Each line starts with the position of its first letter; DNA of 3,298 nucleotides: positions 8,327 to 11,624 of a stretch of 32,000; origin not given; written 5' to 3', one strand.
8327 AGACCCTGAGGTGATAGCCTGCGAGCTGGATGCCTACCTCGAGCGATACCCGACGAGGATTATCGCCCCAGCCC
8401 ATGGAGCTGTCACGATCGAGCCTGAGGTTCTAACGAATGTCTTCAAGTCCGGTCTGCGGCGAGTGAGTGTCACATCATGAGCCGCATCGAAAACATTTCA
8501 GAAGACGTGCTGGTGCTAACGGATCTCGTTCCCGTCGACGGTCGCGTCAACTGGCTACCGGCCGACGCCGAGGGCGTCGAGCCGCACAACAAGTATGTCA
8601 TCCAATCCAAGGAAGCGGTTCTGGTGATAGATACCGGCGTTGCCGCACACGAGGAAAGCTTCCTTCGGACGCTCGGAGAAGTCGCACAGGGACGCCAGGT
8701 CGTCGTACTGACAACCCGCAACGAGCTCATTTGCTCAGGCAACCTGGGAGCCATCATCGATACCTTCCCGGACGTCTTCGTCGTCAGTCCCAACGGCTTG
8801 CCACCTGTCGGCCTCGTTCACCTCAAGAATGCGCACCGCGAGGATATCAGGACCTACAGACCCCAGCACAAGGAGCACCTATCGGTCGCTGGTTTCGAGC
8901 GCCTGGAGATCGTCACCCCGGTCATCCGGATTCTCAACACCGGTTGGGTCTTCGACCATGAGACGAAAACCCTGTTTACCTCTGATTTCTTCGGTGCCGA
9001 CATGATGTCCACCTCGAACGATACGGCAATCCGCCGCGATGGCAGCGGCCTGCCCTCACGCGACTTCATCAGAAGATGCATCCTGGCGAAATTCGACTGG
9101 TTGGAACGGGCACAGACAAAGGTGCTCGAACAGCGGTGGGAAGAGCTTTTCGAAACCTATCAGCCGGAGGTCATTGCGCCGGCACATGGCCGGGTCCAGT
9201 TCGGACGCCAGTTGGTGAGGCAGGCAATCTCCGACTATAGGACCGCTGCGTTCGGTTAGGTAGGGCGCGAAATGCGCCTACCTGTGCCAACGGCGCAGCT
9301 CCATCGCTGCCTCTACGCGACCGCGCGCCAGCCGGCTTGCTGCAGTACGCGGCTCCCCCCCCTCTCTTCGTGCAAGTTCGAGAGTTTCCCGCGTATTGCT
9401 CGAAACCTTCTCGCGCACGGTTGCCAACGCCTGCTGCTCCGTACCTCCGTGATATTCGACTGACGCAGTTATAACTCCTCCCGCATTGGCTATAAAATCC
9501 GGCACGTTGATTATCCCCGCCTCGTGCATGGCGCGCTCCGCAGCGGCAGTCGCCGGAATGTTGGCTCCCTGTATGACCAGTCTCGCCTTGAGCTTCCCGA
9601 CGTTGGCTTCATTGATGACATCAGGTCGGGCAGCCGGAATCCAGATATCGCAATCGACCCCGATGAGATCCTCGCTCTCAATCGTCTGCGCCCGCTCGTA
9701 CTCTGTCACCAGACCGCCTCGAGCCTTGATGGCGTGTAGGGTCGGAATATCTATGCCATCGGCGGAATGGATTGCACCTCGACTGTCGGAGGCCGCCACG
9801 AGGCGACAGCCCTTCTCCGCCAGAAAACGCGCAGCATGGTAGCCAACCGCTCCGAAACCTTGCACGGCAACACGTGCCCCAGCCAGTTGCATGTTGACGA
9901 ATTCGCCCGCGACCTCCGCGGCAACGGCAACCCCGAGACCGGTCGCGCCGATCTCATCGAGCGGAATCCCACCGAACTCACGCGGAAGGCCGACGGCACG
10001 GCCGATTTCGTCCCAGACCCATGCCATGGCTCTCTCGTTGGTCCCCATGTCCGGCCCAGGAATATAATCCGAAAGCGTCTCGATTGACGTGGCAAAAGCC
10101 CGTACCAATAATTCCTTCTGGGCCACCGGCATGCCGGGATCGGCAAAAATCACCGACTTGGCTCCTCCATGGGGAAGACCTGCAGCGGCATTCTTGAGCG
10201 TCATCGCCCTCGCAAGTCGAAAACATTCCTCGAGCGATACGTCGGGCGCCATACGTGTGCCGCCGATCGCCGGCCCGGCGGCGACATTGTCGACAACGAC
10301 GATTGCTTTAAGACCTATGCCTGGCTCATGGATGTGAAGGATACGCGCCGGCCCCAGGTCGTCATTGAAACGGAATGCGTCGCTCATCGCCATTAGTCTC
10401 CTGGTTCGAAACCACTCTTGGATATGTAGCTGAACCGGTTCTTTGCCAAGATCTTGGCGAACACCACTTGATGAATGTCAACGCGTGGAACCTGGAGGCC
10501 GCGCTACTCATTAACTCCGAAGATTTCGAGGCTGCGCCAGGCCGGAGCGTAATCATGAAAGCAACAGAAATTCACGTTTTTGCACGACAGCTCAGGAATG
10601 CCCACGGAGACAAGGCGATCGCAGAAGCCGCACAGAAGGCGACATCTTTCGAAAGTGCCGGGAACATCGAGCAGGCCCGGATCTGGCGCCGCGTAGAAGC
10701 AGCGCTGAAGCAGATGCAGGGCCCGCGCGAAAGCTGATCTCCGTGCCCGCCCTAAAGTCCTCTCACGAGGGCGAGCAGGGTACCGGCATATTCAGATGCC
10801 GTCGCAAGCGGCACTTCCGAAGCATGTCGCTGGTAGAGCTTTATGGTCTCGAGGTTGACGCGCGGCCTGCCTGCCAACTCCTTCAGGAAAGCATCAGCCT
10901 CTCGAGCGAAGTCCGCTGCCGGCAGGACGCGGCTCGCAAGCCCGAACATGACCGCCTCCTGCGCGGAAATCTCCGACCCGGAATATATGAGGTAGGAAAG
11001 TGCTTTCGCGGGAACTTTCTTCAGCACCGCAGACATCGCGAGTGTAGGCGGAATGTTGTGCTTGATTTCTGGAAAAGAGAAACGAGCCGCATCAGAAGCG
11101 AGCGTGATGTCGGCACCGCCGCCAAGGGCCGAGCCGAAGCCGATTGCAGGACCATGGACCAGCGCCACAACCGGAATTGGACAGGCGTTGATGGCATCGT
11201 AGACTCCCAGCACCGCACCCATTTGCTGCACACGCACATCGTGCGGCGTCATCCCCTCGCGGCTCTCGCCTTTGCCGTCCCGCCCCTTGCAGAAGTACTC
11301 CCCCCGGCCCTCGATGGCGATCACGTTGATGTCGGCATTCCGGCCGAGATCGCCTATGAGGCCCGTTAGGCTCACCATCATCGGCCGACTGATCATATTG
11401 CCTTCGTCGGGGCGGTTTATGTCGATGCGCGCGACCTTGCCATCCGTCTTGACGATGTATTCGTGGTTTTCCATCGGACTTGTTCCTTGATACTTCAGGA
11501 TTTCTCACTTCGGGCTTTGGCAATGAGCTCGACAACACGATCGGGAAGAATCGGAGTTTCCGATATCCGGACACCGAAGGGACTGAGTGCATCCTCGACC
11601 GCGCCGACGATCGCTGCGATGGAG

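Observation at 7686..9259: Translationally coupled pair of stand-alone flavodiiron-core-like MBL proteins, one ligand-complete, one degenerate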

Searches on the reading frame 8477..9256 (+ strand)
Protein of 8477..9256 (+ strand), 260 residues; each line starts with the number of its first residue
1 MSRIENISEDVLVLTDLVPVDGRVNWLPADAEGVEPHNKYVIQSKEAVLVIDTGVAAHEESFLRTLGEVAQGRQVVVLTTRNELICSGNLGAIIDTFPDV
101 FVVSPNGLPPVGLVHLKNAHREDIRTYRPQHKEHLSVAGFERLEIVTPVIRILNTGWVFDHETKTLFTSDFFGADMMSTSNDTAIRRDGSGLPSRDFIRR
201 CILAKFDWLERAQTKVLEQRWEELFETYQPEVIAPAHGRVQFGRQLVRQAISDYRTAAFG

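Call 3: search_protein_families(library=pfam, proteins=[window:8477-9256:+], max_evalue=10)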
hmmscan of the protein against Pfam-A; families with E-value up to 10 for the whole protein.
window:8477-9256:+ (260 aa): 2 families
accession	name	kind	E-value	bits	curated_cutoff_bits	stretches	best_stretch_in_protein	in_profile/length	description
PF19583.5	ODP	-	2.2e-05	24.8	27.2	1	38-238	4-194/194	ODP family beta lactamase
PF00753.33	Lactamase_B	-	0.023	15.1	22.7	1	34-64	3-33/196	Metallo-beta-lactamase superfamily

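Call 4: search_protein_families(library=ncbifam, proteins=[window:8477-9256:+], max_evalue=10)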
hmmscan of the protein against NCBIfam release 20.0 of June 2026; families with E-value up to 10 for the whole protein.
window:8477-9256:+ (260 aa): 2 families
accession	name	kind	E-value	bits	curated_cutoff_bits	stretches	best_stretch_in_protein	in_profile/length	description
NF008887.0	PRK11921.1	equivalog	0.0048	15.8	635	1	37-179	35-173/396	anaerobic nitric oxide reductase flavorubredoxin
TIGR04558.1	SoxH_rel_PQQ_1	hypoth_equivalog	0.018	14.2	300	1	36-70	33-68/285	quinoprotein relay system zinc metallohydrolase 1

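Call 8: search_solved_structures(query=window:8477-9256:+, max_evalue=10, show_alignments=2)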
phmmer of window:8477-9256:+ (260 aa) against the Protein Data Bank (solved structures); distinct sequences matched with E-value up to 10: 15.
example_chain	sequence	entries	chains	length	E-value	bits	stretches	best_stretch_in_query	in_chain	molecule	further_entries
9kw8_A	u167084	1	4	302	0.0042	19.6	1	82-191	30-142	MonBI,MonBII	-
9kw6_A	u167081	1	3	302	0.0046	19.5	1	83-191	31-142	MonBI,MonBII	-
9kw6_C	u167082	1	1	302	0.0051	19.3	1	83-191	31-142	MonBI,MonBII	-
9kw7_B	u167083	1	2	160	0.014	17.9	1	68-192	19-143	MonBI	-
3wmd_A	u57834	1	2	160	0.019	17.5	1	82-192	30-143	Probable monensin biosynthesis isomerase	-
5mog_A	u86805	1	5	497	0.042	16.3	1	134-237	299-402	Phytoene dehydrogenase, chloroplastic/chromoplastic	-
1umi_A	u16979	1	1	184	0.056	15.9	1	193-235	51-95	F-box only protein 2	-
1umh_A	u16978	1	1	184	0.056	15.9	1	193-235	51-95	F-box only protein 2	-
2e33_A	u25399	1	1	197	0.064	15.7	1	193-235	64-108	F-box only protein 2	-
2rj2_A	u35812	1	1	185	0.065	15.7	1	194-235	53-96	F-box only protein 2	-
2e31_A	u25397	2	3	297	0.088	15.3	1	193-235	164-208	F-box only protein 2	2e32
5x1e_B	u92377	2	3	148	0.28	13.6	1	24-80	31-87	IcmW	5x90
5x90_F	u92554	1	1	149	0.28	13.6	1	24-80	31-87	IcmW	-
5xnb_C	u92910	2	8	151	0.29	13.5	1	24-80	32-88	IcmW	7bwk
2q8p_A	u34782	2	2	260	1.6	11.1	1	54-118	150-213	Iron-regulated surface determinant E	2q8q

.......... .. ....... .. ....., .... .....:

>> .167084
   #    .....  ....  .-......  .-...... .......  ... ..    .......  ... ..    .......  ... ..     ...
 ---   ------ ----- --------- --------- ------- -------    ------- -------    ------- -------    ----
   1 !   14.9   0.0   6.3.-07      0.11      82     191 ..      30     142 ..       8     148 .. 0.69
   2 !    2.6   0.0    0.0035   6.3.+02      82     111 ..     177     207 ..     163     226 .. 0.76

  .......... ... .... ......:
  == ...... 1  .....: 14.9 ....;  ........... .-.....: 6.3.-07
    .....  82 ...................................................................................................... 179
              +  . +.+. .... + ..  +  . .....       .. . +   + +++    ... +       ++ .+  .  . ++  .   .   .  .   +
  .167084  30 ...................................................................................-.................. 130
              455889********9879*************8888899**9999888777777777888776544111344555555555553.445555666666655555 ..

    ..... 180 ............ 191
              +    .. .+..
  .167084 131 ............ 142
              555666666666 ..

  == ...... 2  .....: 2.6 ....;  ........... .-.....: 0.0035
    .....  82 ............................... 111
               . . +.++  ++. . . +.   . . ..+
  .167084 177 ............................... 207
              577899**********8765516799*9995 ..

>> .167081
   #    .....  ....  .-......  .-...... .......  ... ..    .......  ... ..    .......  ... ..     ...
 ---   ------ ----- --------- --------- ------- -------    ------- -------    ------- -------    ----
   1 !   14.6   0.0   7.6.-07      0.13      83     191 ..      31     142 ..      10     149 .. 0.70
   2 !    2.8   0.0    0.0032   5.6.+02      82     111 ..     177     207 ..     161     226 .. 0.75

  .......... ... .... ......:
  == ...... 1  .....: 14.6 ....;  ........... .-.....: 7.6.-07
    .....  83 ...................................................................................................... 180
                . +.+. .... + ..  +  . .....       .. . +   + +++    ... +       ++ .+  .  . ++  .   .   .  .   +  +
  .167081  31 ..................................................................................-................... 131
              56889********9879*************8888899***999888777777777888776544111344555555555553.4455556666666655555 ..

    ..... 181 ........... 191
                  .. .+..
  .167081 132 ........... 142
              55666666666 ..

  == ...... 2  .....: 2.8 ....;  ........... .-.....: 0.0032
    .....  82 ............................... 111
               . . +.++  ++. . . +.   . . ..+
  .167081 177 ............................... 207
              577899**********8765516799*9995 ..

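Call 12: find_homologous_proteins(query=window:8477-9256:+)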
Query window:8477-9256:+ (260 aa): 46 proteins with E <= 0.001 among 1005 candidates.
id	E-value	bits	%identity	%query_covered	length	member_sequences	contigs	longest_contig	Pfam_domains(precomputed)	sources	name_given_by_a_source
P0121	6.0e-171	584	100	100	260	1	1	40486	PF19583.6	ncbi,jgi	ncbi:MAG: hypothetical protein RLZ98_179 [Pseudomonadota bacterium]|jgi:flavorubredoxin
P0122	7.7e-124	430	72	100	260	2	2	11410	PF19583.6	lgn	-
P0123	2.4e-120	419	72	100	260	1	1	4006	-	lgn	-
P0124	2.9e-117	408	69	100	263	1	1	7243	PF19583.6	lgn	-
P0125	1.0e-96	341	59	100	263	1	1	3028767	PF19583.6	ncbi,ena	-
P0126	8.6e-71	256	47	100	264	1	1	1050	-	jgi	jgi:flavorubredoxin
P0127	1.1e-70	256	48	100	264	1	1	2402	-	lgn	-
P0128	2.1e-70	255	49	100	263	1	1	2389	PF19583.6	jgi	jgi:flavorubredoxin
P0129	3.9e-70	254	47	100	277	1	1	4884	-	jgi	-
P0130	6.8e-70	253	47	99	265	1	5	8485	PF19583.6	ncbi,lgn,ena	-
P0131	2.0e-69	252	47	100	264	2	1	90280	-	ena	-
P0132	1.4e-68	249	45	100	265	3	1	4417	-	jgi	jgi:flavorubredoxin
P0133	2.5e-68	248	46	100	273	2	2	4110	-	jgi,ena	jgi:flavorubredoxin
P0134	2.9e-68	248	47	100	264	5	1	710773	-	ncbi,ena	-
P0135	4.9e-68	247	46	100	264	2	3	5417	-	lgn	-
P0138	3.6e-67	244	44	99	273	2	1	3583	PF19583.6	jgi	jgi:flavorubredoxin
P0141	4.5e-66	241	46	100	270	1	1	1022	PF19583.6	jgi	jgi:flavorubredoxin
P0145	1.3e-56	210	41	100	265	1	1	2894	PF19583.6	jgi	jgi:flavorubredoxin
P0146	2.5e-55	206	42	100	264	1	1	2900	PF19583.6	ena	-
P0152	1.1e-31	128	32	95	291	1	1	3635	PF19583.6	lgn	-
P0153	2.3e-31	127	33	90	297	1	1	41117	PF19583.6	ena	-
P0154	4.1e-31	126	33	91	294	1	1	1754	PF19583.6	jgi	jgi:flavorubredoxin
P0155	5.4e-31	126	32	91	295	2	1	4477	PF19583.6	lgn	-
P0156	1.2e-30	125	33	91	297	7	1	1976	PF19583.6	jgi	jgi:flavorubredoxin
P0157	3.8e-30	123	34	89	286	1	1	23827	PF19583.6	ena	-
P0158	6.4e-30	122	33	95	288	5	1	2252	PF19583.6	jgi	jgi:flavorubredoxin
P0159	7.6e-28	115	31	95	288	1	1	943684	PF19583.6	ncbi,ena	-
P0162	4.6e-26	110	29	96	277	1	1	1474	PF19583.6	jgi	jgi:flavorubredoxin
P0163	7.6e-26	109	31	92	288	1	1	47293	PF19583.6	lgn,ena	-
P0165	7.4e-21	93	31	92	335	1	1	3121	PF19583.6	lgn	-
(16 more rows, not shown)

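Call 47: find_encoding_contigs(protein=P0134, flank=9000, max_places=1)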
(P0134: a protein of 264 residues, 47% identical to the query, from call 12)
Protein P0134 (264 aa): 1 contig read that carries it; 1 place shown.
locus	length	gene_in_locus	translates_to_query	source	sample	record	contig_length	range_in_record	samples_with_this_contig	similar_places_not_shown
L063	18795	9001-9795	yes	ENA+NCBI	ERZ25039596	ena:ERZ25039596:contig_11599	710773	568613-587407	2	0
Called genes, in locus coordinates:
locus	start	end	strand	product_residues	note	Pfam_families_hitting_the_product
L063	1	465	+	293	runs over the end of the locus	PF04909:Amidohydro_2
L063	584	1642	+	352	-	PF01547:SBP_bac_1 (weak), PF13416:SBP_bac_8, PF13343:SBP_bac_6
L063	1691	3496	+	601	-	PF00528:BPD_transp_1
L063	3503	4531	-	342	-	PF03401:TctC (weak)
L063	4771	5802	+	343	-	PF03401:TctC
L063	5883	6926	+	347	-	PF03401:TctC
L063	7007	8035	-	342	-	PF03401:TctC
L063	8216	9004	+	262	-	PF00753:Lactamase_B, PF19583:ODP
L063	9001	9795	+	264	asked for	-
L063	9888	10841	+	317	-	PF00701:DHDPS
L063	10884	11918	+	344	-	PF03401:TctC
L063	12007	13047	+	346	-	PF00296:Bac_luciferase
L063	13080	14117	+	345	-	PF03401:TctC (faint)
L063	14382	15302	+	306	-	-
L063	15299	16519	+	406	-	PF01425:Amidase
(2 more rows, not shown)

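Call 65: search_solved_structures(query=A4, max_evalue=0.01, show_alignments=2)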
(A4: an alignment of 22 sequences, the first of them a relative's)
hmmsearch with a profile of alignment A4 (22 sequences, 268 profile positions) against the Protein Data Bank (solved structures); distinct sequences matched with E-value up to 0.01: 12.
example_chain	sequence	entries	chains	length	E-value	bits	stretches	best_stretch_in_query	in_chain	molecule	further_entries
6qrq_B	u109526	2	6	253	6.3e-11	45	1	30-248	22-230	Oxygen-binding diiron protein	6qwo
1ycf_A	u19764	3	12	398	1.1e-08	37.6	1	33-243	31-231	Nitric oxide reductase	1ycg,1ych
1e5d_A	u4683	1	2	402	1.2e-08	37.5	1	23-263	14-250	RUBREDOXIN:OXYGEN OXIDOREDUCTASE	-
7r0f_A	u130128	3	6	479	2.5e-07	33.2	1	36-191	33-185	Anaerobic nitric oxide reductase flavorubredoxin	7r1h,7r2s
7r2p_A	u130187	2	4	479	2.6e-07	33.2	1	36-191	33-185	Anaerobic nitric oxide reductase flavorubredoxin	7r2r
6etb_A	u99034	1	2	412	3.7e-07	32.6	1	36-192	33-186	Anaerobic nitric oxide reductase flavorubredoxin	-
4d02_A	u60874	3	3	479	4.4e-07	32.4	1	36-191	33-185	ANAEROBIC NITRIC OXIDE REDUCTASE FLAVORUBREDOXIN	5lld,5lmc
7r1j_A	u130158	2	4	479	4.4e-07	32.4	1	36-191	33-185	Anaerobic nitric oxide reductase flavorubredoxin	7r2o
2ohh_A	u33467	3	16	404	1.3e-06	30.8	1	36-182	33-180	Type A flavoprotein fprA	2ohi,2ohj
6frm_A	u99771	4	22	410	3e-06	29.7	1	36-185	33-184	Coenzyme F420H2 oxidase (FprA) | F420H2 oxidase (FprA)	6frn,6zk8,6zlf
6qnm_A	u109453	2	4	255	7.8e-05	25.1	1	30-248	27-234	OXYGEN-BINDING DI-IRON PROTEIN | Uncharacterized protein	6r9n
4ad9_A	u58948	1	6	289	0.0011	21.3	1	28-111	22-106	BETA-LACTAMASE-LIKE PROTEIN 2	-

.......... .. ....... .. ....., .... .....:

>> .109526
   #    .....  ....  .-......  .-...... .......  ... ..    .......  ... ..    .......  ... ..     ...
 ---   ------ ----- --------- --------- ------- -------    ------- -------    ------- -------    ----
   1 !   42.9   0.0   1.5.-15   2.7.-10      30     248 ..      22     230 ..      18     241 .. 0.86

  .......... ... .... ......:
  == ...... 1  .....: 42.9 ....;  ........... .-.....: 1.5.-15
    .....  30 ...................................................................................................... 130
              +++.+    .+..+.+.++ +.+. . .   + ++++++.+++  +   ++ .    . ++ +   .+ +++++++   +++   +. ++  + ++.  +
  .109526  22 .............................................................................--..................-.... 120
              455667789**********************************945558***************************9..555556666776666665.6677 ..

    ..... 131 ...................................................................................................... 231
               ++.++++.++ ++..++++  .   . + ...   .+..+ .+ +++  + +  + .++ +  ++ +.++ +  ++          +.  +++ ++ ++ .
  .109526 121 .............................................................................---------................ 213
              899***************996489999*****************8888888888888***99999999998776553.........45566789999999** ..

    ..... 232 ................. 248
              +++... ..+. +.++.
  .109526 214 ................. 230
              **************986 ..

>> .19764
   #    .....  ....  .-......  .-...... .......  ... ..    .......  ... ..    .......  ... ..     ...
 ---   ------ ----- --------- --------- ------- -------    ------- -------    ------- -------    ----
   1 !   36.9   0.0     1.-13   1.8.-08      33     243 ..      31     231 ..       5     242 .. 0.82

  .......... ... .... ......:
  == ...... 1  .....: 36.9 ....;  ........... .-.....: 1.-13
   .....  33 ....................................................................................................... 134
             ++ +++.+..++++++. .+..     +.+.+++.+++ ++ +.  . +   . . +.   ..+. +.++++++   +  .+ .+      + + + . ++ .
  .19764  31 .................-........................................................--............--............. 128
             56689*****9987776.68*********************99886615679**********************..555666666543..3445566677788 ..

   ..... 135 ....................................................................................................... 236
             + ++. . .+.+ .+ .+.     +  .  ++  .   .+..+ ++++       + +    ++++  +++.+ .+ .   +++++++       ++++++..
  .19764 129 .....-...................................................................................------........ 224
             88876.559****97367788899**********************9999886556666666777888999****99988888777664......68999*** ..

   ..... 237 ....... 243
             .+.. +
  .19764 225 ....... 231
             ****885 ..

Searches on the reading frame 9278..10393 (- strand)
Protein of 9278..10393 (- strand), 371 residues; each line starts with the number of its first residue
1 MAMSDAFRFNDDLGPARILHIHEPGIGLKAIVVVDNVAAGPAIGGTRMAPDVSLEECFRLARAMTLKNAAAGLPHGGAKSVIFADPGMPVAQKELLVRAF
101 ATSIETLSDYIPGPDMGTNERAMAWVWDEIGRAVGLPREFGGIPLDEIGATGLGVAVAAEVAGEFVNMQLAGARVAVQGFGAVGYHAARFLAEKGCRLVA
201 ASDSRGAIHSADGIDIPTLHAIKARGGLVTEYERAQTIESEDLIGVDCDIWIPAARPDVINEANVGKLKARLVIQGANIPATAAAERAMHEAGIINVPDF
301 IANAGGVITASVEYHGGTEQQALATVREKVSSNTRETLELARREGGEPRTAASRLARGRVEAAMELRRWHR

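Call 9: search_protein_families(library=pfam, proteins=[window:9278-10393:-], max_evalue=0.001)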
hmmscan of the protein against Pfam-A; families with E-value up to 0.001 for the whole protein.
window:9278-10393:- (371 aa): 2 families
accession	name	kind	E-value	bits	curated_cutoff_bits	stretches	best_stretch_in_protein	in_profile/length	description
PF00208.27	ELFV_dehydrog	-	8.5e-55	186.5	23.4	1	141-367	1-240/241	Glutamate/Leucine/Phenylalanine/Valine dehydrogenase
PF02812.23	ELFV_dehydrog_N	-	2.1e-24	86.1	25.3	1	28-130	21-127/129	Glu/Leu/Phe/Val dehydrogenase, dimerisation domain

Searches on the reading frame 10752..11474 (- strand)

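Call 9: search_protein_families(library=pfam, proteins=[window:10752-11474:-], max_evalue=0.001)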
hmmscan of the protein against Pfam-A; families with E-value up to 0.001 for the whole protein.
window:10752-11474:- (240 aa): 2 families
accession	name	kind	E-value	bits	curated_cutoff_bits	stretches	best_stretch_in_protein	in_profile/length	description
PF00378.25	ECH_1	-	7.5e-32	111.1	27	1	12-229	4-219/251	Enoyl-CoA hydratase/isomerase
PF16113.10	ECH_2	-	8.7e-23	81.8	27.2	1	15-203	2-191/335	Enoyl-CoA hydratase/isomerase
